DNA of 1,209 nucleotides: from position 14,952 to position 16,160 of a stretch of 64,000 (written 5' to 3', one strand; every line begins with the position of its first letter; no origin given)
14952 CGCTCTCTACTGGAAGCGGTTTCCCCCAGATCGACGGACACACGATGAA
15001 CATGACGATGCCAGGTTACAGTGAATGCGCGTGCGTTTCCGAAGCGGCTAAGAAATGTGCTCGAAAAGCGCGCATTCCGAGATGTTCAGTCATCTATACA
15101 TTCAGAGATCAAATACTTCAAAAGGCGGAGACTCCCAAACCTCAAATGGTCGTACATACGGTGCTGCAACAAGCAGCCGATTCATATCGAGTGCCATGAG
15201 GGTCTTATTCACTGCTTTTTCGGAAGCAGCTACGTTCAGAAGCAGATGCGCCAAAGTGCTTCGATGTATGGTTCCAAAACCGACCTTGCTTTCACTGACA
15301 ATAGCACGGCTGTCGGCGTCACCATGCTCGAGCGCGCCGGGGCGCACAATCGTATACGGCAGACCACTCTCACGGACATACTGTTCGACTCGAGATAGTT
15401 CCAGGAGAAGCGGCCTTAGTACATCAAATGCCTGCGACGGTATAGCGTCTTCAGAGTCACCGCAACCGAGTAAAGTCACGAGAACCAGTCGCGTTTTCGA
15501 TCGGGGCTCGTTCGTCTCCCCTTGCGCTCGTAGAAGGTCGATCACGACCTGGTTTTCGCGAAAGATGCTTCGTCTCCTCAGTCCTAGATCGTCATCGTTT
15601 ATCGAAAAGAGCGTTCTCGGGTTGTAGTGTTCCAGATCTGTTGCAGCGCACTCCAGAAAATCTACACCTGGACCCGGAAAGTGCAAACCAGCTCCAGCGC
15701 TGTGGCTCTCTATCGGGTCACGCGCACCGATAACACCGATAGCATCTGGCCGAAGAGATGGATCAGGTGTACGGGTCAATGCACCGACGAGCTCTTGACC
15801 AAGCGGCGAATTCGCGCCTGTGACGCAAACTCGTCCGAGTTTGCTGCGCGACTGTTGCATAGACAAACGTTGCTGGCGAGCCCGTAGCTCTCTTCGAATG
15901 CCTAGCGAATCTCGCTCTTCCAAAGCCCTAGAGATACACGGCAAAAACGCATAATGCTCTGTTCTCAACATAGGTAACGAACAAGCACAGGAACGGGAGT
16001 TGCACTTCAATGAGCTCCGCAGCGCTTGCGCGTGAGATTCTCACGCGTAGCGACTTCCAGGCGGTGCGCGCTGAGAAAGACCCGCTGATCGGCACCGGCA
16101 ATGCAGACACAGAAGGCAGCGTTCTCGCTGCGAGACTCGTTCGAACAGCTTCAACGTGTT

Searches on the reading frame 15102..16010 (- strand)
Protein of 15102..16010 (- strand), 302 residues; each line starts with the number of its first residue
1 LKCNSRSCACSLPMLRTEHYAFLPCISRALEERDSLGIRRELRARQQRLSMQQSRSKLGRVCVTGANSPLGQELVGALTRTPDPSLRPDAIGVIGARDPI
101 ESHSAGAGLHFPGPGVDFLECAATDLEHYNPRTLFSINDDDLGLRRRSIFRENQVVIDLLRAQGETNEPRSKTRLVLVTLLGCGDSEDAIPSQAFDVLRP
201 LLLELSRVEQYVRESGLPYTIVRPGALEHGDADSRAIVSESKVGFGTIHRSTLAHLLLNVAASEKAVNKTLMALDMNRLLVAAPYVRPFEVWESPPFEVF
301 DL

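Call 83: search_protein_families(library=pfam, proteins=[window:15102-16010:-], max_evalue=0.001)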
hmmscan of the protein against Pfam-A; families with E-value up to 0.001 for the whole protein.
window:15102-16010:- (302 aa): 1 family
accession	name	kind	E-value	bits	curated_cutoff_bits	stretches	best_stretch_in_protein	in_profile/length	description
PF13460.12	NAD_binding_10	-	3.2e-13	50.4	27.2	1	173-262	91-182/184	NAD(P)H-binding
